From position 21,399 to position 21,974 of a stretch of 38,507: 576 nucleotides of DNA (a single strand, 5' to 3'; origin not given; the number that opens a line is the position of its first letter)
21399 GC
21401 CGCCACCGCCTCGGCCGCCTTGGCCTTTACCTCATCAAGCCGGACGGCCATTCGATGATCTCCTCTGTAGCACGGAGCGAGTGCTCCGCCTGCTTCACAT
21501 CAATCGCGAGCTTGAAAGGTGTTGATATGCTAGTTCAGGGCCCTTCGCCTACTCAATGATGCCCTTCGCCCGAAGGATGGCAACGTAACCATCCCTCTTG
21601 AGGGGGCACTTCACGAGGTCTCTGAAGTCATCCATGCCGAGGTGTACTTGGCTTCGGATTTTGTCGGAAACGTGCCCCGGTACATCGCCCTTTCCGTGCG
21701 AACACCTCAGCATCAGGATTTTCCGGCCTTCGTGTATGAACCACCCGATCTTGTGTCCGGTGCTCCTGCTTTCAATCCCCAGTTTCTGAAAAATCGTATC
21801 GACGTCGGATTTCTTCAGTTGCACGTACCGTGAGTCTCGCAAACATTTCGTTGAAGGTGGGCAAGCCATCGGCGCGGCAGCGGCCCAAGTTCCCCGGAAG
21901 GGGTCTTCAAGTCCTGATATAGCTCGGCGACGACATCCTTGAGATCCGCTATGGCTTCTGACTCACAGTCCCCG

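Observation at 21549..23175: Uncharacterised three-gene operon with overlapping stop/start signals: unknown protein, coiled-coil HicB-like protein, divergent HicA-like protein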

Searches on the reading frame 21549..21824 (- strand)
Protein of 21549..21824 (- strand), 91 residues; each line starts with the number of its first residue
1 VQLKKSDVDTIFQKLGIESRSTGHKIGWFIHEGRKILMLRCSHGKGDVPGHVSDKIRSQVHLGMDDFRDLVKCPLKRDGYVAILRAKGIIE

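Call 7: search_protein_families(library=pfam, proteins=[window:21549-21824:-], max_evalue=1)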
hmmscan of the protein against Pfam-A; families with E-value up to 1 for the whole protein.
window:21549-21824:- (91 aa): 1 family
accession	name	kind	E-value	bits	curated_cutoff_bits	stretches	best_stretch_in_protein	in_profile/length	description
PF19880.4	DUF6353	-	0.17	11.8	25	1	12-42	199-229/253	Family of unknown function (DUF6353)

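Call 8: search_protein_families(library=ncbifam, proteins=[window:21549-21824:-], max_evalue=1)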
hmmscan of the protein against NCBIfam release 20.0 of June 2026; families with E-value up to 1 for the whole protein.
window:21549-21824:- (91 aa): 1 family
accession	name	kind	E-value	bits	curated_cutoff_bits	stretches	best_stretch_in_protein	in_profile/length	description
NF040532.1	blaOXA-9_like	exception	0.17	11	575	1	18-58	221-261/274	OXA-9 family oxacillin-hydrolyzing class D beta-lactamase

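Call 9: search_protein_families(library=padloc, proteins=[window:21549-21824:-], max_evalue=1)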
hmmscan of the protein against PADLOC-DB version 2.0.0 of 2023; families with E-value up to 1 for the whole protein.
window:21549-21824:- (91 aa): 0 families

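Call 14: find_homologous_proteins(query=window:21549-21824:-)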
Query window:21549-21824:- (91 aa): 5 proteins with E <= 0.001 among 5 candidates.
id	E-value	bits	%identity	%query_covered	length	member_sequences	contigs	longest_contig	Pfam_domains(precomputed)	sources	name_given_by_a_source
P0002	7.3e-55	200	100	100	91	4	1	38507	-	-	-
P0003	3.3e-31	125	65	100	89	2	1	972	-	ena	-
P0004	6.5e-29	117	63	100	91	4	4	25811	-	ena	-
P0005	1.6e-23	100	53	97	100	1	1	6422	-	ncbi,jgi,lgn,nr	ncbi:MAG: hypothetical protein MUF15_12420 [Acidobacteria bacterium]|jgi:hypothetical protein|nr:hyp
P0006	1.8e-21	94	51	97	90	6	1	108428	-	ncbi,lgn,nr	ncbi:MAG: hypothetical protein NT166_23900 [Candidatus Aminicenantes bacterium]|nr:hypothetical prot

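Call 15: find_encoding_contigs(protein=P0004, flank=5000)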
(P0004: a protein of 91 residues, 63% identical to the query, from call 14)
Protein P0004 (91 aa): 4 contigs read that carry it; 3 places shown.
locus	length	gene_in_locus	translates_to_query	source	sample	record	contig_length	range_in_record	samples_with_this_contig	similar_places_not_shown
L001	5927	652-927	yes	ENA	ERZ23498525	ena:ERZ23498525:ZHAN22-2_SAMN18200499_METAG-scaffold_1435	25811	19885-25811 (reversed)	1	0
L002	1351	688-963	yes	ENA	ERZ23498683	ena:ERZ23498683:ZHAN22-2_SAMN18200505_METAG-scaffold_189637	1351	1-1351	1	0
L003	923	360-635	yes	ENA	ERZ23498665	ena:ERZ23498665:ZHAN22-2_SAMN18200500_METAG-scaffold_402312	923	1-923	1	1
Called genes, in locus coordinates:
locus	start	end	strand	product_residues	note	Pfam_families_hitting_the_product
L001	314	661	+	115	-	-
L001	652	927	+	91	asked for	-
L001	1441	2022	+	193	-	PF07603:Lcl_C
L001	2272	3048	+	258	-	PF01061:ABC2_membrane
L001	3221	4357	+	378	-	PF13439:Glyco_transf_4, PF13579:Glyco_trans_4_4 (weak), PF20706:GT4-conflict (weak), PF00534:Glycos_transf_1, PF13692:Glyco_trans_1_4, PF13524:Glyco_trans_1_2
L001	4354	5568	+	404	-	PF00005:ABC_tran, PF13555:AAA_29 (faint), PF14524:Wzt_C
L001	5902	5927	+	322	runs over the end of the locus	PF01370:Epimerase, PF16363:GDP_Man_Dehyd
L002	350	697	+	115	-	-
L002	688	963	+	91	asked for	-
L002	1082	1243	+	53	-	-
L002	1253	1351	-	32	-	?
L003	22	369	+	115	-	-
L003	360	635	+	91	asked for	-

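Call 16: find_encoding_contigs(protein=P0006, flank=5000)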
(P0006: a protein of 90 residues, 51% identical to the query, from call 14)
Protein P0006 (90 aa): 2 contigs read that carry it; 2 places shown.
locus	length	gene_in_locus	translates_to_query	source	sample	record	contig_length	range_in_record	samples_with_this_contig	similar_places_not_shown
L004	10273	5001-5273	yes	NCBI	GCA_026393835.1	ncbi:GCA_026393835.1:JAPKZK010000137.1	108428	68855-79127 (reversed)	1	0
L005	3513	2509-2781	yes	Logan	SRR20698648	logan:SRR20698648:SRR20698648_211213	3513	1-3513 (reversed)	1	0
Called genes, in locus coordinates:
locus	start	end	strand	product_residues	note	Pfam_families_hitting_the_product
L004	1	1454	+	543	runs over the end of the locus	PF00171:Aldedh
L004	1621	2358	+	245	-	PF01713:Smr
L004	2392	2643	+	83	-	PF13304:AAA_21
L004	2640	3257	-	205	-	-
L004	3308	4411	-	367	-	PF02463:SMC_N, PF13175:AAA_15, PF13476:AAA_23, PF13304:AAA_21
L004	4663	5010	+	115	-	-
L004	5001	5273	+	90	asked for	-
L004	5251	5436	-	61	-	-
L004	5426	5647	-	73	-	-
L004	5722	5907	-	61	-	-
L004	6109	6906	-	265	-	-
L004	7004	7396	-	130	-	PF18291:HU-HIG (weak)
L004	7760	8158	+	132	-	PF18291:HU-HIG (weak)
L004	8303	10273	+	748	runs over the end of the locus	PF09820:AAA-ATPase_like, PF08011:PDDEXK_9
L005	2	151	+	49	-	?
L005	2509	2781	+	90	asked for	-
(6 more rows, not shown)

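Call 17: find_encoding_contigs(protein=P0005, flank=5000)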
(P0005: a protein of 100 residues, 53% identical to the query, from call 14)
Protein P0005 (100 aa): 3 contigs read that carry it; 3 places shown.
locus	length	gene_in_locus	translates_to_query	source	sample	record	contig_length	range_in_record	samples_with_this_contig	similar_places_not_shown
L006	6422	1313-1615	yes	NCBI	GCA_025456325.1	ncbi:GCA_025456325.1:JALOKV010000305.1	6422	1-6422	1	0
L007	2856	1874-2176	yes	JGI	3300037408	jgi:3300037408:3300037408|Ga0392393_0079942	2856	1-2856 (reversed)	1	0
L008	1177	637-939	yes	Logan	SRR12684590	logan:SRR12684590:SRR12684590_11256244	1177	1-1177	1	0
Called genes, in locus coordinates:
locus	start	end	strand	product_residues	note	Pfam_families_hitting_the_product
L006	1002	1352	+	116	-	-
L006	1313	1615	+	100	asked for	-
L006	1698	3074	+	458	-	PF25323:6TM_PilS, PF00512:HisKA, PF02518:HATPase_c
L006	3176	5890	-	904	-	-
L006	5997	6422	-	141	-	PF01627:Hpt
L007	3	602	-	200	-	?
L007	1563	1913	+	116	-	-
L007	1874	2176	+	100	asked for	-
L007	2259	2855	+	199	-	?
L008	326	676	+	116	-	-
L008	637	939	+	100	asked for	-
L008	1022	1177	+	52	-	?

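Call 21: find_encoding_contigs(protein=P0003, flank=5000)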
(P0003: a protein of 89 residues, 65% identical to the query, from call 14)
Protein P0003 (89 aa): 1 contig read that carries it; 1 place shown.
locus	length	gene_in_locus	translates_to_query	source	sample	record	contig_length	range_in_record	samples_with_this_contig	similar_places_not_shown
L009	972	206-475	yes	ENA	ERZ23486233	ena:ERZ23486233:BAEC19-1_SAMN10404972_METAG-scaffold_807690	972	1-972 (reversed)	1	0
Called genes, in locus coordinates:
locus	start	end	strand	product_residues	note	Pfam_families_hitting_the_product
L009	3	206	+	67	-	?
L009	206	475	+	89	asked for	-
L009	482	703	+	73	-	PF15970:HicB-like_2 (weak), PF15919:HicB_lk_antitox (weak)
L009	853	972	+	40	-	?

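Call 29: search_solved_structures(query=A2, max_evalue=10, show_alignments=3)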
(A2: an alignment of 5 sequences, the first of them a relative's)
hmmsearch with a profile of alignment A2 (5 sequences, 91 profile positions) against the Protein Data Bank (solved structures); distinct sequences matched with E-value up to 10: 6.
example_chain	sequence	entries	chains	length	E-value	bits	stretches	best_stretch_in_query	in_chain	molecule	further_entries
2ouc_A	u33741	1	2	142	0.26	14.5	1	25-86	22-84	Dual specificity protein phosphatase 10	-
3tg1_B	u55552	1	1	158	0.29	14.4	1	25-86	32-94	Dual specificity protein phosphatase 10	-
4ap4_A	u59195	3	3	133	0.33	14.2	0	71-87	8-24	E3 UBIQUITIN LIGASE RNF4 | E3 UBIQUITIN-PROTEIN LIGASE RNF4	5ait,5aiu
7kji_A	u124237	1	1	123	0.76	13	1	23-76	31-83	Nanobody D9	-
3bkx_A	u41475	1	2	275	1.3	12.3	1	17-61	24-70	SAM-dependent methyltransferase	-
6tyl_E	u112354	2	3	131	1.6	12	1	25-73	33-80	Nanobody B | NB8119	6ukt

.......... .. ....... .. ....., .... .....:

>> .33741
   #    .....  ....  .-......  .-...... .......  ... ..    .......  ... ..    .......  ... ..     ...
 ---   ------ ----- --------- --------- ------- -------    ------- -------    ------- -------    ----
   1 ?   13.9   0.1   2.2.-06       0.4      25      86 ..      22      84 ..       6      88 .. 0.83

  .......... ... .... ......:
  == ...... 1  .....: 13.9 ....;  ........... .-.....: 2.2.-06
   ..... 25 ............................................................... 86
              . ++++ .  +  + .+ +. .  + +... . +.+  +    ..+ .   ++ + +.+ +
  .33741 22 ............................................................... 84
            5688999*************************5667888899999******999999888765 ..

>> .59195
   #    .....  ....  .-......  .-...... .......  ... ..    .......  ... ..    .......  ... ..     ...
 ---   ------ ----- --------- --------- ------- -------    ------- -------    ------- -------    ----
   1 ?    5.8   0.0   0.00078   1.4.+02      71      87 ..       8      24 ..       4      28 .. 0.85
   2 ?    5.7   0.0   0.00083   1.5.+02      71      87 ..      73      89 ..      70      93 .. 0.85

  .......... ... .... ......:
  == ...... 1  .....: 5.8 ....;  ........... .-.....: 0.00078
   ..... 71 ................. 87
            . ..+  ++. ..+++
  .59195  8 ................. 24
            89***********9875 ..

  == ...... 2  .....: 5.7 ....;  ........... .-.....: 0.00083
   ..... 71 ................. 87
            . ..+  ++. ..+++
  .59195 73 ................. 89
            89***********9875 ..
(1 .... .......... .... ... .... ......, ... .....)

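Call 30: find_related_loci(query=A2, collection=genome_contigs, flank=6000)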
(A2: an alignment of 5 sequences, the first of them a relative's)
Query A2 (91 aa) in genome_contigs; peptide patterns used: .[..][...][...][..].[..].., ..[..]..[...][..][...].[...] (x = any residue, [..] = any of these).
235 stretches matched a pattern; 17 encode a relative of the query (tblastn E <= 1e-3); 17 distinct loci.
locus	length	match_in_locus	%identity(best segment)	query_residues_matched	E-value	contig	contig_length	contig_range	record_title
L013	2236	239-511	56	1-91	1e-33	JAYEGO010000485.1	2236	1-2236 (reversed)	MAG: Bacteroidota bacterium isolate MAG244 MAG244_485, whole genome shotgun sequence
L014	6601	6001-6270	59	1-90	6e-33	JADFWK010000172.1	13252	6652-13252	MAG: Proteobacteria bacterium isolate C4.bin.25 k83_1289714, whole genome shotgun sequence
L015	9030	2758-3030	55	1-91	1e-32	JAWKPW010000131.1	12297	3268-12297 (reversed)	MAG: Desulfobacterales bacterium isolate AC2.63 AC2.63.fa-131, whole genome shotgun sequence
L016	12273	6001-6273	55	1-91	4e-32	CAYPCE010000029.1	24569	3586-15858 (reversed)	MAG TPA_asm: uncultured Desulfobacteraceae bacterium isolate binchicken_co15_176 genome assembly, contig: NODE_942_lengt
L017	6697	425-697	54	1-91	3e-32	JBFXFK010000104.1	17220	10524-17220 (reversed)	MAG: Desulfatirhabdiaceae bacterium isolate CA_2019_TPIn_138 NODE_11043_length_17220_cov_8.202130_TPIn, whole genome sho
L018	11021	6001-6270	56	1-90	4e-32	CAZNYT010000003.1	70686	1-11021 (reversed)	MAG TPA_asm: uncultured Desulfovibrionales bacterium isolate binchicken_co32_395 genome assembly, contig: NODE_285_lengt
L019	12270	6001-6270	56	1-90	8e-31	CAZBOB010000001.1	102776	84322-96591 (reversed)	MAG TPA_asm: uncultured Desulfobacteraceae bacterium isolate binchicken_co34_357 genome assembly, contig: NODE_162_lengt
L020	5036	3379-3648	53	1-90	2e-30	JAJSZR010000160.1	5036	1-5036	MAG: Deltaproteobacteria bacterium isolate NA091R45FWG174 FWG174_SeepSRB2_contig160_0005036bp, whole genome shotgun sequ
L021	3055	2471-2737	49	2-90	7e-30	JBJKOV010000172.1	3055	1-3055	MAG: Thermodesulfovibrionales bacterium isolate Bin_104 S1Ck127_1947750_flag_0_multi_7.8907_len_3055, whole genome shotg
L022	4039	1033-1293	52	1-87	2e-28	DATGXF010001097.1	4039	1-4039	MAG TPA_asm: Candidatus Deferrimicrobium sp. isolate SMAG_U10602 k141_394087, whole genome shotgun sequence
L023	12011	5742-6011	53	1-90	6e-28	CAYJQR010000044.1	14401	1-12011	MAG TPA_asm: uncultured Planctomycetia bacterium isolate ERP125453_co1_458 genome assembly, contig: NODE_4447_length_144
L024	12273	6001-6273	48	1-91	8e-28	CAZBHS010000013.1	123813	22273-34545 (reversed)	MAG TPA_asm: uncultured Clostridia bacterium isolate binchicken_co42_202 genome assembly, contig: NODE_37_length_123813_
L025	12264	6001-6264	51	1-88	2e-27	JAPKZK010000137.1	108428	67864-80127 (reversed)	MAG: Candidatus Aminicenantes bacterium isolate LacPavin_0920_SED2_MAG_46_26 LacPavin_0920_SED2_scaffold_606807, whole g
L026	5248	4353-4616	49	3-90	3e-27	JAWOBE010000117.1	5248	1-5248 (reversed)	MAG: Desulfatiglandaceae bacterium isolate BLK3-3.bin.107 k191_2460626, whole genome shotgun sequence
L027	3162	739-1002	43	2-90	5e-24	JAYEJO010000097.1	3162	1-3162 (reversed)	MAG: Candidatus Caldatribacteriota bacterium isolate MAG161 MAG161_97, whole genome shotgun sequence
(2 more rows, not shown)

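Call 45: predict_structure(alignment_id=A2)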
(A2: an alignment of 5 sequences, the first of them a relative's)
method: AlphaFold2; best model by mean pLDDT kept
length: 91 residues; sequences in the alignment: 5
mean_pLDDT: 64.0   pTM: 0.51
mean pLDDT of the five models: 64.0, 63.5, 61.3, 56.7, 47.4
residues with pLDDT >= 90: 0; 70-90: 34; 50-70: 42; < 50: 15
segments of 3 or more residues with pLDDT < 50: 47-60
pLDDT, mean of each block of 10 residues (from residue 1): 68 72 69 72 52 44 62 66 71 66
secondary structure, 60 per line:
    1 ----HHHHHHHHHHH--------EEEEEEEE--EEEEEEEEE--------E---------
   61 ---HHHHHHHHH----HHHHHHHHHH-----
elements in order: H5-15 E24-31 E34-42 H64-72 H77-86
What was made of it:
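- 21549..21824 (-): ORF-C: HicA-family toxin candidate of the 'Class 8' type. It has a dsRBD-like core followed by two C-terminal helices, with the RSTGH and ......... motifs. The AF2 secondary structure is H-E-E-(low confidence)-H-H (call 45).
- On HicA toxin family (dsRBD-fold RNase): Its elements are H5-15, E24-31, E34-42, low confidence at 47-60, then H64-72 and H77-86 (call 45).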

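Call 49: fold_search(model_id=the predicted structure, library=pdb)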
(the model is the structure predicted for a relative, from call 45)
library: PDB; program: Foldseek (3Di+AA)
matches with E <= 10: 108; with E <= 0.001: 0
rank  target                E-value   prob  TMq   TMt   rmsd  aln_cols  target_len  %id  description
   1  6xco_B                1.4e+00  0.03  0.19  0.12  10.8        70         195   11  Immune receptor complex (released 2021-07-14)
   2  9e4w_G                1.8e+00  0.06  0.30  0.30   9.0       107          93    9  Structure of Bacillus phage SPO1 anti-CBASS 4 (Acb4) in complex with 3'3'-cGAMP (released 2025-01-29)
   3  8guo_A                2.4e+00  0.06  0.25  0.17  12.4        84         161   13  Crystal structure of the nuclease domain of EsaD in complex with EsaG from Staphylococcus aureus (released 2022-11-09)
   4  6cj0_A                2.4e+00  0.06  0.22  0.09  12.9        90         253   10  Chromosomal trehalose-6-phosphate phosphatase from P. aeruginosa (released 2018-05-09)
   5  2bsi_A                2.7e+00  0.08  0.25  0.22   3.8        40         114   15  Crystal structure of the type III secretion chaperone SycT from Yersinia enterocolitica (crystal form 1) (released 2005-09-26)
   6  1xzp_B                3.1e+00  0.05  0.31  0.24  13.6       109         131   16  Structure of the GTP-binding protein TrmE from Thermotoga maritima (released 2005-01-04)
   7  6xc9_H                3.1e+00  0.03  0.23  0.13  11.9        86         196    9  Immune receptor complex (released 2021-07-14)
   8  9cub_B                3.1e+00  0.02  0.18  0.13  17.0       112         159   12  Human STING G230A/R293Q variant bound to diABZI-a1 (released 2025-06-18)
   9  4lmg_D                3.3e+00  0.05  0.32  0.26  10.6        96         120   12  Crystal structure of AFT2 in complex with DNA (released 2014-03-05)
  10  4gok_A                3.5e+00  0.09  0.30  0.19   5.1        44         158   27  The Crystal structure of Arl2GppNHp in complex with UNC119a (released 2012-09-19)
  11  6d3v_A                3.5e+00  0.04  0.22  0.09  12.4        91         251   11  Chromosomal trehalose-6-phosphate phosphatase from P. aeruginosa (released 2018-05-09)
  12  2pr8_A                3.5e+00  0.03  0.26  0.17  12.7       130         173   11  crystal structure of aminoglycoside N-acetyltransferase AAC(6')-Ib11 (released 2008-04-08)
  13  8jrk_D                3.5e+00  0.02  0.24  0.15  12.0        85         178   13  Crystal structure of the bat MHC II molecule at 2.3 A resolution (released 2024-06-05)
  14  8w83_P                3.7e+00  0.02  0.22  0.13  12.2        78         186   10  HLA-DQ2.5-alpha1 gliadin peptide in complex with DQN0344AE02 (released 2023-11-08)
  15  3goc_A                3.7e+00  0.02  0.22  0.10  12.1        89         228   10  Crystal structure of the Endonuclease V (SAV1684) from Streptomyces avermitilis. Northeast Structural Genomics Consort (released 2009-03-31)
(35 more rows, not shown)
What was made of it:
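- The AF2 model of C is of low confidence (pLDDT 64, built from a 5-sequence alignment) and Foldseek gave nothing (calls 45, 49).
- Tried and rejected: Foldseek of the C model (pLDDT 64) against PDB was uninformative (call 49).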

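Call 52: search_protein_families(library=pfam, alignment_id=A7, max_evalue=10)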
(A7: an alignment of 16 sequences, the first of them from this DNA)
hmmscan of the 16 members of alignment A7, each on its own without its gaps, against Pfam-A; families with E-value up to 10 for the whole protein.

A. member 1, seq(91 aa): 1 family
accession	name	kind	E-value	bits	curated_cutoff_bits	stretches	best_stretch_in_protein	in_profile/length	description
PF19880.4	DUF6353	-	0.17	11.8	25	1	12-42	199-229/253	Family of unknown function (DUF6353)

B. families by the number of members that match (of 16 scanned): 9 families
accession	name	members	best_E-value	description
PF18947.5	HAMP_2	3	0.049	HAMP domain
PF24654.2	CEP76_N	1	0.0051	CEP76 N-terminal domain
PF25228.1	Lips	1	0.026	Lips protein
PF09373.15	PMBR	1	0.031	Pseudomurein-binding repeat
PF10771.15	DUF2582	1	0.091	Winged helix-turn-helix domain (DUF2582)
PF09111.16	SLIDE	1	0.13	SLIDE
PF19880.4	DUF6353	1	0.17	Family of unknown function (DUF6353)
PF01269.23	Fibrillarin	1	0.21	Fibrillarin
PF24574.2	Nm-ACP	1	0.21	ACP-like domain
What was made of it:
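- On HicA toxin family (dsRBD-fold RNase): No hit for the window's C at E<=1 (call 7), nor for any of 16 family members at E<=10 (call 52).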

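Call 53: find_related_loci(query=A7, collection=metagenome_contigs, flank=6000)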
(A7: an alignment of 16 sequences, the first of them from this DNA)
Query A7 (91 aa) in metagenome_contigs; peptide patterns used: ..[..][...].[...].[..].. (x = any residue, [..] = any of these).
118 stretches matched a pattern; 33 encode a relative of the query (tblastn E <= 1e-3); 33 distinct loci.
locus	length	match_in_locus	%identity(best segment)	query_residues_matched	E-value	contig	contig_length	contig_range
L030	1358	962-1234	99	1-91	3e-60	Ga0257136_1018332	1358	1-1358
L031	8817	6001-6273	62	1-91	1e-34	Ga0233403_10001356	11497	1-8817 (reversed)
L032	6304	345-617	58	1-91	2e-34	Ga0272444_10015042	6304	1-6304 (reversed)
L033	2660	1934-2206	56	1-91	8e-33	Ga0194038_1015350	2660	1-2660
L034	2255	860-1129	58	1-90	2e-32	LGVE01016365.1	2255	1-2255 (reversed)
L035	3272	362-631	58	1-90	2e-32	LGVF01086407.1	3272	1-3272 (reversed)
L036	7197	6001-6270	58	1-90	4e-32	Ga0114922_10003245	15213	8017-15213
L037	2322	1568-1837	57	1-90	9e-32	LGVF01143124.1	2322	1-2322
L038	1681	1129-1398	57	1-90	7e-32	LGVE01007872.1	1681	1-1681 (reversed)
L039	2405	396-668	49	1-91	1e-31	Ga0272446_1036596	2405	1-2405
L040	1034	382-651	54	1-90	5e-32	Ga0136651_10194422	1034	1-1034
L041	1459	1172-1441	53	1-90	5e-31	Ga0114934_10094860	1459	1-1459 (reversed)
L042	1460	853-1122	57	1-90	6e-31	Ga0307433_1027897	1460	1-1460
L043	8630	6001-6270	54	1-90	7e-31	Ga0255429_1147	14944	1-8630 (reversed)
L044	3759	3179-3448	54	1-90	4e-30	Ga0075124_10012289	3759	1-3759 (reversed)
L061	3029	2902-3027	50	1-42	8e-10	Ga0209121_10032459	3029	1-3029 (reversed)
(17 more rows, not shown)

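Call 58: search_protein_families(library=phrogs, proteins=[window:21549-21824:-], max_evalue=1)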
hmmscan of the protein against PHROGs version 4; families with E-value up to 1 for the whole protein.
window:21549-21824:- (91 aa): 0 families
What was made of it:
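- No family-library hits (calls 7-9, 58).
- Tried and rejected: Pfam, NCBIfam, PADLOC and PHROGs scans of A, B and C gave nothing significant (calls 7-9, 58).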

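Call 62: search_solved_structures(query=A8, max_evalue=10, show_alignments=0)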
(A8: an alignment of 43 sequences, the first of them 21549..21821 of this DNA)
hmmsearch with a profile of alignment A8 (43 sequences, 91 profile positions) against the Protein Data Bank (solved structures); distinct sequences matched with E-value up to 10: 5.
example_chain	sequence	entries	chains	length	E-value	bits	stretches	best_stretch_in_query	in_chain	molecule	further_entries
4v6w_AN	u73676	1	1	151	0.18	14.9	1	13-64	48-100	40S ribosomal protein S13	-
6xu6_AN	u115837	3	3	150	0.18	14.9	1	13-64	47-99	40S ribosomal protein S13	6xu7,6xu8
4ap4_A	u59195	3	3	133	0.22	14.6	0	71-90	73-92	E3 UBIQUITIN LIGASE RNF4 | E3 UBIQUITIN-PROTEIN LIGASE RNF4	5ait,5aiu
2l02_A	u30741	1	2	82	0.6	13.2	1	8-37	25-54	Uncharacterized protein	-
2m6r_A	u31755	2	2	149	1.9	11.6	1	23-53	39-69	Flavodoxin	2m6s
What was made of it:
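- Pfam HicA_toxin does not hit any of 16 C members even at E<=10 (call 52). hmmsearch of the C profile against PDB finds no HicA (calls 29, 62).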
